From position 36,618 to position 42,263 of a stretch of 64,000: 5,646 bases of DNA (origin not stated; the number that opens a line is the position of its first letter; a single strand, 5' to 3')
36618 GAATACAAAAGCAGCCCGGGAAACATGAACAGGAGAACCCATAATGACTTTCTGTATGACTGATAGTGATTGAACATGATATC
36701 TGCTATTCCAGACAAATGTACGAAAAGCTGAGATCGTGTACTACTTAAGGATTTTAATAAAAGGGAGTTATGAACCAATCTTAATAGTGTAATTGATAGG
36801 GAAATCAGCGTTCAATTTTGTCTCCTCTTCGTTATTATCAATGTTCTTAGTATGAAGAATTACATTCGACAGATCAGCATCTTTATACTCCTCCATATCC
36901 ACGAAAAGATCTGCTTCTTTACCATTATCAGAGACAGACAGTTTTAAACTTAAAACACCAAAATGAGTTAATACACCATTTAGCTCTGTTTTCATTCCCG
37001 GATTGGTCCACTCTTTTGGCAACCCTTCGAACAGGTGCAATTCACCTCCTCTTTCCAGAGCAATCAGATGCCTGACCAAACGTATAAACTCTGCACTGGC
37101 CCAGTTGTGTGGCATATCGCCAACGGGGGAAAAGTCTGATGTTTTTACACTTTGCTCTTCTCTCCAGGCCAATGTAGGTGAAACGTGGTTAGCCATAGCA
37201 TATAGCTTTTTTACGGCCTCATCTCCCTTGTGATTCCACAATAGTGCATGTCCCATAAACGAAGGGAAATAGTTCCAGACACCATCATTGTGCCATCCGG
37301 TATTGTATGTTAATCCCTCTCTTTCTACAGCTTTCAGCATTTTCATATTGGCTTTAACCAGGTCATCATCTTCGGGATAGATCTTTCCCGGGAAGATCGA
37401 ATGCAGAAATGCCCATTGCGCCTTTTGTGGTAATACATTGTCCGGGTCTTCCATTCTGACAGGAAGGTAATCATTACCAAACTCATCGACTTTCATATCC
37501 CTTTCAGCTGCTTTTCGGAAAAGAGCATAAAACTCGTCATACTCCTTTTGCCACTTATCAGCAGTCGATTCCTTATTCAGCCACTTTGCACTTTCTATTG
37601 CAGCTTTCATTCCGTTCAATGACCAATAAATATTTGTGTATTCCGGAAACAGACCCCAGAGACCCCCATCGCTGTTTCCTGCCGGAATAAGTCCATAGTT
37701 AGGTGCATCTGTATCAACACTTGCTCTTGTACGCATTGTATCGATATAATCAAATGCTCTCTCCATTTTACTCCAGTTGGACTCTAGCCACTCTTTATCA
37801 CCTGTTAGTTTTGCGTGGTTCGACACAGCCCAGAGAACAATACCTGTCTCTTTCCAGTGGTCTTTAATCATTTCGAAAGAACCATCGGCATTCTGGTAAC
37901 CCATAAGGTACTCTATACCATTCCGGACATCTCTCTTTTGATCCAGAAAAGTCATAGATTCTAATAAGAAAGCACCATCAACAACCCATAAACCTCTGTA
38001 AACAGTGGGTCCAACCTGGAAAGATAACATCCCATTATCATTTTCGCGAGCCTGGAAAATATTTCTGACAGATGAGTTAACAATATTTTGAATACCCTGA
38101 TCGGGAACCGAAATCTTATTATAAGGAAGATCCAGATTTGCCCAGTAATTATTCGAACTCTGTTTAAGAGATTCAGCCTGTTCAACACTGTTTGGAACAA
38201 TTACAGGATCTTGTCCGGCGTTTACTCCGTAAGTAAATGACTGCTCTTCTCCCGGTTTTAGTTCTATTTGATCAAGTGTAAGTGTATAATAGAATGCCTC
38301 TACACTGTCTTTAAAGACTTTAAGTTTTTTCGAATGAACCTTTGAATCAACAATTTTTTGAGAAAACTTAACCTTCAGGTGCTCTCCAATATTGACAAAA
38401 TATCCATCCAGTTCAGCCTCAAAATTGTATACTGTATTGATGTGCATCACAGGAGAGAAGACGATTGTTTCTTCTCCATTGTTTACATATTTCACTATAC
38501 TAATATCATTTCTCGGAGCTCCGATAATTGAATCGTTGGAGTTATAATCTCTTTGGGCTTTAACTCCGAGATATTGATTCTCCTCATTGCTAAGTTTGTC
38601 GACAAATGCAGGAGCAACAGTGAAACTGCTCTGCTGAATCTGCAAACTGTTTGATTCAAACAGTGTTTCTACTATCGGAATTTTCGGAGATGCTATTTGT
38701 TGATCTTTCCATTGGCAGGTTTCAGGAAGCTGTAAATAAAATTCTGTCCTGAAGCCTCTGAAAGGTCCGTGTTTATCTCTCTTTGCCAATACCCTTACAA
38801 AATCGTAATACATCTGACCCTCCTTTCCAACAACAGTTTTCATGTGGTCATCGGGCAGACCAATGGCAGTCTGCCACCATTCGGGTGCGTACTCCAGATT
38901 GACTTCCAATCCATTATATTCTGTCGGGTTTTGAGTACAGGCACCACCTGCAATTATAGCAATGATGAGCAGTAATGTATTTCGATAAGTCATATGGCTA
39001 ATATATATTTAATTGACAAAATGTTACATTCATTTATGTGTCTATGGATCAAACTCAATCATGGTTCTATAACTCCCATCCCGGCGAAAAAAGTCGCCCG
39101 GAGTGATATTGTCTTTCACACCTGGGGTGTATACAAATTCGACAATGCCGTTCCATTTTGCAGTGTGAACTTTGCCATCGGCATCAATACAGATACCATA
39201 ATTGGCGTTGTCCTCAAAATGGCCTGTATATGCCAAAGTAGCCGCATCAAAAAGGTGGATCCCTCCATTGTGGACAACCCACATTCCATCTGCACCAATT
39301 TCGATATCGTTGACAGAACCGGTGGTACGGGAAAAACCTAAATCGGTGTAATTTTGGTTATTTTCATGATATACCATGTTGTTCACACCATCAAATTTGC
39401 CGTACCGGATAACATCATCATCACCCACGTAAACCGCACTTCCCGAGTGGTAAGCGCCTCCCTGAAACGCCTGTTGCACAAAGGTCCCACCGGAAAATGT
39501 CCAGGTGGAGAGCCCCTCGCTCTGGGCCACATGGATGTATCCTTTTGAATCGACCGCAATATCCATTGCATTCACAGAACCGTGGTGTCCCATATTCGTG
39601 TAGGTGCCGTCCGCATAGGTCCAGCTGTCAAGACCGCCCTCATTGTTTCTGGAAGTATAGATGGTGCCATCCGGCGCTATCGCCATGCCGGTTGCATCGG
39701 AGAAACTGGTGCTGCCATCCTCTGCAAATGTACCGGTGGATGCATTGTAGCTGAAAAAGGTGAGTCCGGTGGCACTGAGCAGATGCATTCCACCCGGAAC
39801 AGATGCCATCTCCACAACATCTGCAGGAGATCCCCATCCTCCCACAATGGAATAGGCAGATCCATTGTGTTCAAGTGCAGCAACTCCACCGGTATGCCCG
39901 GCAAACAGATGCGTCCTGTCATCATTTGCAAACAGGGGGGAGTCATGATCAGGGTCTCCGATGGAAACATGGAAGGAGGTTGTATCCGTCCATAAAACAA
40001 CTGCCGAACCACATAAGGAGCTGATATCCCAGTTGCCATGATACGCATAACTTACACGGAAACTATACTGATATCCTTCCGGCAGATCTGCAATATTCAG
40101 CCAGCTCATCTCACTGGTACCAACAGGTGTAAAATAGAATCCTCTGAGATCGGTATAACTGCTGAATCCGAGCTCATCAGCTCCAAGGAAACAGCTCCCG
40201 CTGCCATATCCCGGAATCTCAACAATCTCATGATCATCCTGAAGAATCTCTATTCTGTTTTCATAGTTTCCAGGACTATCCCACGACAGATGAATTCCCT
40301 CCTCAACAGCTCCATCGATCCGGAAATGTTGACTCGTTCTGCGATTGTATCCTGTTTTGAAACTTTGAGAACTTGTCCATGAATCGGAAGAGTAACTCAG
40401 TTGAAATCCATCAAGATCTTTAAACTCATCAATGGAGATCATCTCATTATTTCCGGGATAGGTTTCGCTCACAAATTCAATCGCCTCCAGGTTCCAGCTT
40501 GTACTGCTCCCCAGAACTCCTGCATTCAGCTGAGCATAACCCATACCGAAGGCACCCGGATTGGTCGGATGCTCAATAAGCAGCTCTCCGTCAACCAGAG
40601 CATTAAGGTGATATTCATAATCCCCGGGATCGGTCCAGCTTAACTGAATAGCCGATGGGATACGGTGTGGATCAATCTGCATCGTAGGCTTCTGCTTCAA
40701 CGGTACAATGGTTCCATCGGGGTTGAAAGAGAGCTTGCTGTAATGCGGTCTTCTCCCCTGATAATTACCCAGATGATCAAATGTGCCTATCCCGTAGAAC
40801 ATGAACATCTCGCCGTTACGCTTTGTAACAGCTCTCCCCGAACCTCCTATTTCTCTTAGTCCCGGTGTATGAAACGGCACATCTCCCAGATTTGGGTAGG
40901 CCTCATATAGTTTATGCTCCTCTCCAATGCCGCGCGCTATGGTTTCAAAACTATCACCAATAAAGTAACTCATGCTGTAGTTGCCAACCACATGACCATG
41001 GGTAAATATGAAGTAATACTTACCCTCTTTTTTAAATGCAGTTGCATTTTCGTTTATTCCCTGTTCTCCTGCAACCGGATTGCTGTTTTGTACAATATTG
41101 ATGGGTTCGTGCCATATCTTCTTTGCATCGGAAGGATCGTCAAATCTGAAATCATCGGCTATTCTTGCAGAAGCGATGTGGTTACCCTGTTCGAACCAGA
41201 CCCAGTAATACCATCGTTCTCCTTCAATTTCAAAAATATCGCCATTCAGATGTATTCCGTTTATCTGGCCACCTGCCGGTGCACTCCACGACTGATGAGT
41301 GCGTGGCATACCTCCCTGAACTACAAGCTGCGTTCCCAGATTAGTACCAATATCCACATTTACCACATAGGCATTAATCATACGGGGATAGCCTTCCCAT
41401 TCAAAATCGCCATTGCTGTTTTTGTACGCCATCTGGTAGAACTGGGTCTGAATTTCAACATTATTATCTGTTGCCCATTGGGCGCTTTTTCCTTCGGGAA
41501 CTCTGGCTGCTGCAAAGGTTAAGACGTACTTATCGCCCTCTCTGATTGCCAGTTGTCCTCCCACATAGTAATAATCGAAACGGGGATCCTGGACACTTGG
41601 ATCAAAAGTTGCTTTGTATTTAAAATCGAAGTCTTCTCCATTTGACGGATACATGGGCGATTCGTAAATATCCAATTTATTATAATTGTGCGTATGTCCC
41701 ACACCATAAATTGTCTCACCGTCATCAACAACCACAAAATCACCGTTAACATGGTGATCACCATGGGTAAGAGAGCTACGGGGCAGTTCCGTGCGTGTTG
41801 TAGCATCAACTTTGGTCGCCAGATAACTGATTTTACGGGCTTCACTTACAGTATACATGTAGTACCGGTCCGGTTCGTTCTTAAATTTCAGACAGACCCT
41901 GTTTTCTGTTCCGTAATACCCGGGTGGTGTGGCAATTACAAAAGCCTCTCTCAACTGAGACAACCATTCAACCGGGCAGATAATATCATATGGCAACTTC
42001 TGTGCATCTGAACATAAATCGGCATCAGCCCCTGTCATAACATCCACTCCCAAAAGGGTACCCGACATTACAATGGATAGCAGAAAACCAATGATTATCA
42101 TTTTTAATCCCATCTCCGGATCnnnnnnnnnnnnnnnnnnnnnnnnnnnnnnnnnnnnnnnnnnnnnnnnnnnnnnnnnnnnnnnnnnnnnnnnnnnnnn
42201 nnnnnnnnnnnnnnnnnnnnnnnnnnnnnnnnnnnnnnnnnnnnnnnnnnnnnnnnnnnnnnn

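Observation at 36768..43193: Three-gene block of unknown function wedged between the PUL-B cassette terminator and HTCS2; partly low GC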

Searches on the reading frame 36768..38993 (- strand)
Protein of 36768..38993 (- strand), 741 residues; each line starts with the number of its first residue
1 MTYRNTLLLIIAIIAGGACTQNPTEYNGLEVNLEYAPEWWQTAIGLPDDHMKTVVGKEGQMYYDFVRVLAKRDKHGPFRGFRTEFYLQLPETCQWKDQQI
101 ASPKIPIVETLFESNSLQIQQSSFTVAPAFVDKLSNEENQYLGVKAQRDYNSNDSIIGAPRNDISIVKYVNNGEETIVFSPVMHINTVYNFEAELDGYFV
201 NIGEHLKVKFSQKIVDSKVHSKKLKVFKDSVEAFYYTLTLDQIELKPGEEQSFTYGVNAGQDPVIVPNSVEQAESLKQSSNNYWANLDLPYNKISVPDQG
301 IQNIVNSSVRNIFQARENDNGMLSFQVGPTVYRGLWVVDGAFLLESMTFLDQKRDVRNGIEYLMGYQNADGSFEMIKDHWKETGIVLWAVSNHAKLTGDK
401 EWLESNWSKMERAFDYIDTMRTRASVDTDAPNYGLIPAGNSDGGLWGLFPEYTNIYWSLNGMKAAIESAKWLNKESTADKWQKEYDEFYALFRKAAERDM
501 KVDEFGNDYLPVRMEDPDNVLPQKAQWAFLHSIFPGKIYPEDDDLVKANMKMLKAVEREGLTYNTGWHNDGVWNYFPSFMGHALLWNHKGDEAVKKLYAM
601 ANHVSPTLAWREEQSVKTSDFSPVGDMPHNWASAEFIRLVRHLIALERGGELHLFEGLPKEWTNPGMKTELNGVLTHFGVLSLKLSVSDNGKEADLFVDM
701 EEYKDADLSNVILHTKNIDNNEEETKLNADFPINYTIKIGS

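Call 3: search_protein_families(library=pfam, proteins=[window:36768-38993:-], max_evalue=0.01)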
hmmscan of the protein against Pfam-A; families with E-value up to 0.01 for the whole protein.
window:36768-38993:- (741 aa): 1 family
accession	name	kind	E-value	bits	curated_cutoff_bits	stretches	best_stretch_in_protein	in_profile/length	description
PF17389.8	Bac_rhamnosid6H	-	0.0081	15.9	24.5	0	357-497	66-214/339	Bacterial alpha-L-rhamnosidase 6 hairpin glycosidase domain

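Call 6: search_protein_families(library=ncbifam, proteins=[window:36768-38993:-], max_evalue=0.01)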
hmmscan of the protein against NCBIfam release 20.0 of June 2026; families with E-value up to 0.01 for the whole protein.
window:36768-38993:- (741 aa): 1 family
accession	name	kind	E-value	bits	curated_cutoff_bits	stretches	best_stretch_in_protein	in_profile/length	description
TIGR01577.1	oligosac_amyl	hypoth_equivalog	3.8e-05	22.5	820.7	1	332-485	292-446/616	oligosaccharide amylase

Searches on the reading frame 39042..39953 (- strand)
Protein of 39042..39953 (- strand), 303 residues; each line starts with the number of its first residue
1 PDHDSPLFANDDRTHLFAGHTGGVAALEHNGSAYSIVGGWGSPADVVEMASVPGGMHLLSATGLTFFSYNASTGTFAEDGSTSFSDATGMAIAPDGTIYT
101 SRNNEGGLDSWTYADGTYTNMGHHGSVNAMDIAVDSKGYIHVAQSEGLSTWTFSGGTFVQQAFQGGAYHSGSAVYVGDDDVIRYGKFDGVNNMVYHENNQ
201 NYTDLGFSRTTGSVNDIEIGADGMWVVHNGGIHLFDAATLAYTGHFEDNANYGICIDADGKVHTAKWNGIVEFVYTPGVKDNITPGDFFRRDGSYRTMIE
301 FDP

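Call 48: search_protein_families(library=pfam, proteins=[window:39042-39953:-], max_evalue=10)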
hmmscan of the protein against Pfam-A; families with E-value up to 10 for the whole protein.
window:39042-39953:- (303 aa): 1 family
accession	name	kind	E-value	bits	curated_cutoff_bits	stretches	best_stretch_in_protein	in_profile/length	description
PF01357.27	Expansin_C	-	0.12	12.9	24.6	1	118-164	16-60/78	Expansin C-terminal domain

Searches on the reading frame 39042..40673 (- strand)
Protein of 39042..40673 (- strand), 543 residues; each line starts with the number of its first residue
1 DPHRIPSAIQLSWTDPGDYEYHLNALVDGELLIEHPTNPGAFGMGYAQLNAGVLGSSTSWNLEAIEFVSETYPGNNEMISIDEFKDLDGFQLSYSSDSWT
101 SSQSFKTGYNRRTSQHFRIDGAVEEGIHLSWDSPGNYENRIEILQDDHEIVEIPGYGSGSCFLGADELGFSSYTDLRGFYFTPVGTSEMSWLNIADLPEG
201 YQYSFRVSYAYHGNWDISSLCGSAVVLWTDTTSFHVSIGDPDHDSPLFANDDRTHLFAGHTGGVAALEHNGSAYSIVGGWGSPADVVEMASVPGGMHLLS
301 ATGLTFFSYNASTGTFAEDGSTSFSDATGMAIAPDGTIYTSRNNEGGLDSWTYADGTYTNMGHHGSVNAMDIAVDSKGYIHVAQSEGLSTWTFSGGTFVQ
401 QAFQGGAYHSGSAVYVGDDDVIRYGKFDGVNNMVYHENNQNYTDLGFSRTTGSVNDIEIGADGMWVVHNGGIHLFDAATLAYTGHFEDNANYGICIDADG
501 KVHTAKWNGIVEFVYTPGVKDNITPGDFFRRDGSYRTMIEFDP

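Call 49: search_solved_structures(query=window:39042-40673:-, max_evalue=10)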
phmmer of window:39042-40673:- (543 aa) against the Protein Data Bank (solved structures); distinct sequences matched with E-value up to 10: 13.
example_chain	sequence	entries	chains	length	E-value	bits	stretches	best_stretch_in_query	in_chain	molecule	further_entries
9h2q_B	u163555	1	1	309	5.3e-06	28.5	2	325-407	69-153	Autophagy-related protein 16-1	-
5nuv_A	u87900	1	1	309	0.021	16.6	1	309-371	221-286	Autophagy-related protein 16-1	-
9cpc_1S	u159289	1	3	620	0.029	16.1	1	313-392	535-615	Cilia- and flagella-associated protein 52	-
5g2h_A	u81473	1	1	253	0.23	13.2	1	355-458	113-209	1-(5-phosphoribosyl)-5-[(5-phosphoribosylamino)methylideneamino] imidazole-4-carboxamide i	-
4irt_A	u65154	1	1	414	0.25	13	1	225-261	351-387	Uncharacterized protein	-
5abt_A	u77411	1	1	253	0.28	12.9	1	354-458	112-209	1-(5-PHOSPHORIBOSYL)-5-[(5-PHOSPHORIBOSYLAMINO) METHYLIDENE AMINO] IMIDAZOLE-4-CARBOXAMIDE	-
5a5w_A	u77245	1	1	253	0.29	12.8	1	355-458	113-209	1-(5-phosphoribosyl)-5-[(5-phosphoribosylamino)methylideneamino] imidazole-4-carboxamide i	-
5g4e_A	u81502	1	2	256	0.34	12.6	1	353-458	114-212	1-(5-phosphoribosyl)-5-[(5-phosphoribosylamino)methylideneamino] imidazole-4-carboxamide i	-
5ab3_A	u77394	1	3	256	0.43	12.3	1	355-458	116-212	1-(5-phosphoribosyl)-5-[(5-phosphoribosylamino)methylideneamino] imidazole-4-carboxamide i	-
5g1y_A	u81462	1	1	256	0.43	12.3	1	355-458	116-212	1-(5-phosphoribosyl)-5-[(5-phosphoribosylamino)methylideneamino] imidazole-4-carboxamide i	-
5l6u_A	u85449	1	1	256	0.43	12.3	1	355-458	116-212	1-(5-phosphoribosyl)-5-[(5-phosphoribosylamino)methylideneamino] imidazole-4-carboxamide i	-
5ac8_A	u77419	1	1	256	0.44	12.3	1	355-458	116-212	1-(5-phosphoribosyl)-5-[(5-phosphoribosylamino)methylideneamino] imidazole-4-carboxamide i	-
5l9f_A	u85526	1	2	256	0.45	12.2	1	355-458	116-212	1-(5-phosphoribosyl)-5-[(5-phosphoribosylamino)methylideneamino] imidazole-4-carboxamide i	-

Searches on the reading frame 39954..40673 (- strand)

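Call 48: search_protein_families(library=pfam, proteins=[window:39954-40673:-], max_evalue=10)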
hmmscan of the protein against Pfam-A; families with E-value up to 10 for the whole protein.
window:39954-40673:- (240 aa): 1 family
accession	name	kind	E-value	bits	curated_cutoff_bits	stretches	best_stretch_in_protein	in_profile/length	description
PF19884.4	DUF6357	-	0.32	10.3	26.3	1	60-120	308-367/415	Family of unknown function (DUF6357)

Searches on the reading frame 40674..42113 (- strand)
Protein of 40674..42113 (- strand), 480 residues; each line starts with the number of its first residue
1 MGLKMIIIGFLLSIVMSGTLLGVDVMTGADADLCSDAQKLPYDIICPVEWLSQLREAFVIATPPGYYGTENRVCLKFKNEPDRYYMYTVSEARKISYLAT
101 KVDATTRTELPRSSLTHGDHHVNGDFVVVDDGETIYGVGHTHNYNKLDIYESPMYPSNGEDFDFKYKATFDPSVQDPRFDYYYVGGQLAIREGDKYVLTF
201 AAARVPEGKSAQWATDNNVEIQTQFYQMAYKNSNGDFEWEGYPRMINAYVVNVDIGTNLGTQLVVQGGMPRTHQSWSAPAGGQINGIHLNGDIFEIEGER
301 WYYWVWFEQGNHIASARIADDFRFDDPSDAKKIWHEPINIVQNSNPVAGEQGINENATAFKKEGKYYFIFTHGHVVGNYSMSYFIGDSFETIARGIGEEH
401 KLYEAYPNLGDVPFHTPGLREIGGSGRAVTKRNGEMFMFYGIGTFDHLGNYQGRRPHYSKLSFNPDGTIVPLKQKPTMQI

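Call 29: search_protein_representatives(protein=window:40674-42113:-)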
Query: 480 residues. Proteins with E-value up to 0.001 (for the whole library): 41; up to 1e-10: 26; up to 1e-30: 8. The best 41 are listed.
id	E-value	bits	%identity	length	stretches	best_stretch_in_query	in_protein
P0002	0.0e+00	1135.0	100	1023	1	1-480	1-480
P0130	4.6e-185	632.3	62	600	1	7-477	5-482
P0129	1.4e-180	617.6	59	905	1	8-477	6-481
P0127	1.3e-168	578.1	55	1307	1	22-479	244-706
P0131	1.0e-101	357.4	46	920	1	34-476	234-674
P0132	1.6e-81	290.7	40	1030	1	23-478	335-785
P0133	2.5e-74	267.0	40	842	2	33-346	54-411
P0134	1.7e-49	185.2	36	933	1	30-477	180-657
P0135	8.8e-26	106.9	35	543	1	119-473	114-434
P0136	3.0e-25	105.1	57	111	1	4-105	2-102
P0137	3.6e-18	81.8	36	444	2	250-472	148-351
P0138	1.7e-17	79.5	35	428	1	125-471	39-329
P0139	7.3e-17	77.5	35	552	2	268-471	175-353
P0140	2.5e-16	75.7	35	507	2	268-472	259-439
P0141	6.7e-16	74.3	30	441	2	248-470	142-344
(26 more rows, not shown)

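Call 44: predict_structure(alignment_id=A2)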
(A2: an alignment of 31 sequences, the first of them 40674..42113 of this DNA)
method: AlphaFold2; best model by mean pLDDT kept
length: 480 residues; sequences in the alignment: 31
mean_pLDDT: 92.6   pTM: 0.88
mean pLDDT of the five models: 92.6, 91.0, 90.4, 90.4, 89.9
residues with pLDDT >= 90: 417; 70-90: 40; 50-70: 17; < 50: 6
segments of 3 or more residues with pLDDT < 50: none
pLDDT, mean of each block of 10 residues (from residue 1): 51 51 87 96 92 95 94 97 96 95 94 94 91 95 93 97 97 97 95 96 97 93 96 96 96 95 96 93 95 93 95 97 93 95 95 94 96 95 95 94 93 90 94 96 95 96 97 84
secondary structure, 60 per line:
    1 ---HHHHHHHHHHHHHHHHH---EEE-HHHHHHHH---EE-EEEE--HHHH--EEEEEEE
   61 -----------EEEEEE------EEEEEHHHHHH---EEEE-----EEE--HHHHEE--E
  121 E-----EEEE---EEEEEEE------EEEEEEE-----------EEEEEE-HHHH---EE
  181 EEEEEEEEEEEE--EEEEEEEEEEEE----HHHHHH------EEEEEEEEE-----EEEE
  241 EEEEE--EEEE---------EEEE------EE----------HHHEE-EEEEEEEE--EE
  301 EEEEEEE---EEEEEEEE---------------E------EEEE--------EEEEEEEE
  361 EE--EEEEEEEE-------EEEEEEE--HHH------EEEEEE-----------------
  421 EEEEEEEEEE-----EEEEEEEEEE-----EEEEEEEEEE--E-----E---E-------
elements in order: H4-20 E24-26 H28-35 E42-45 H48-51 E54-60 E72-77 E84-88 H89-94 E98-101 E107-109 H112-115 E127-130 E134-140 E147-153 E165-170 H172-175 E179-192 E195-206 H211-216 E223-231 E237-245 E248-251 E261-264 E289-296 E299-307 E311-318 E341-344 E353-362 E365-372 E380-386 E398-403 E421-430 E436-445 E451-460

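Call 46: fold_search(model_id=the predicted structure, library=pdb)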
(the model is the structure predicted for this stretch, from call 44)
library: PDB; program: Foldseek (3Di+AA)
matches with E <= 10: 1177; with E <= 0.001: 219
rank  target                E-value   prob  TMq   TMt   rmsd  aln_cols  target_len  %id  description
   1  9nxg_A                3.3e-12  1.00  0.47  0.48  14.6       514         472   13  An alpha-l-arabinofuranosidase (AtAbf43C) from Acetivibrio thermocellus DSM1313 (released 2025-08-20)
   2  9nxj_A                6.1e-11  1.00  0.47  0.67   6.3       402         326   14  The GH43 domain of an alpha-l-arabinofuranosidase (AtAbf43C_GH43) from Acetivibrio thermocellus DSM1313 (released 2025-08-20)
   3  6eug                  6.8e-11  1.00  0.41  0.54   9.2       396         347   13  The GH43, Beta 1,3 Galactosidase, BT3683 with galactoimidazole (released 2018-10-17)
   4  3qz4_A                7.5e-11  1.00  0.43  0.65   7.1       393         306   14  Crystal structure of an Endo-1,4-beta-xylanase D (BT_3675) from Bacteroides thetaiotaomicron VPI-5482 at 1.74 A resolu (released 2011-04-06)
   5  4qqs_A                7.8e-11  1.00  0.43  0.63   6.3       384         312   14  Crystal structure of a thermostable family-43 glycoside hydrolase (released 2015-03-11)
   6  4qqs_B                8.6e-11  1.00  0.44  0.65   6.2       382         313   14  Crystal structure of a thermostable family-43 glycoside hydrolase (released 2015-03-11)
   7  1yrz_A                9.1e-11  1.00  0.44  0.41   5.2       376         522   12  Crystal structure of xylan beta-1,4-xylosidase from Bacillus Halodurans C-125 (released 2005-02-22)
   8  9nxj_B                1.4e-10  1.00  0.47  0.66   6.3       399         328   12  The GH43 domain of an alpha-l-arabinofuranosidase (AtAbf43C_GH43) from Acetivibrio thermocellus DSM1313 (released 2025-08-20)
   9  5m8b_A                1.5e-10  1.00  0.45  0.64   6.3       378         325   12  Crystal structure of alpha-L-arabinofuranosidase from Lactobacillus brevis (released 2017-05-10)
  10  6euh_A                1.6e-10  1.00  0.40  0.53   9.9       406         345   13  The GH43, Beta 1,3 Galactosidase, BT3683 with galactodeoxynojirimycin (released 2018-10-17)
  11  3k1u                  2.3e-10  1.00  0.44  0.64   6.0       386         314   12  Beta-xylosidase, family 43 glycosyl hydrolase from Clostridium acetobutylicum (released 2009-10-06)
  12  8uws_A                8.0e-10  1.00  0.46  0.42   5.4       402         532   13  Cryo-EM structure of an Enterobacter GH43 Beta-Xylosidase: EcXyl43 (released 2024-05-15)
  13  7k1r_C                8.4e-10  1.00  0.46  0.42   5.6       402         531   13  X-ray Structure of an Enterobacter GH43 Beta-Xylosidase: EcXyl43 F507A mutant (released 2021-11-10)
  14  8uws_B                1.0e-09  1.00  0.46  0.42   5.6       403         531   13  Cryo-EM structure of an Enterobacter GH43 Beta-Xylosidase: EcXyl43 (released 2024-05-15)
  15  3akf                  1.0e-09  1.00  0.44  0.46   5.7       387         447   12  Crystal structure of exo-1,5-alpha-L-arabinofuranosidase (released 2010-08-25)
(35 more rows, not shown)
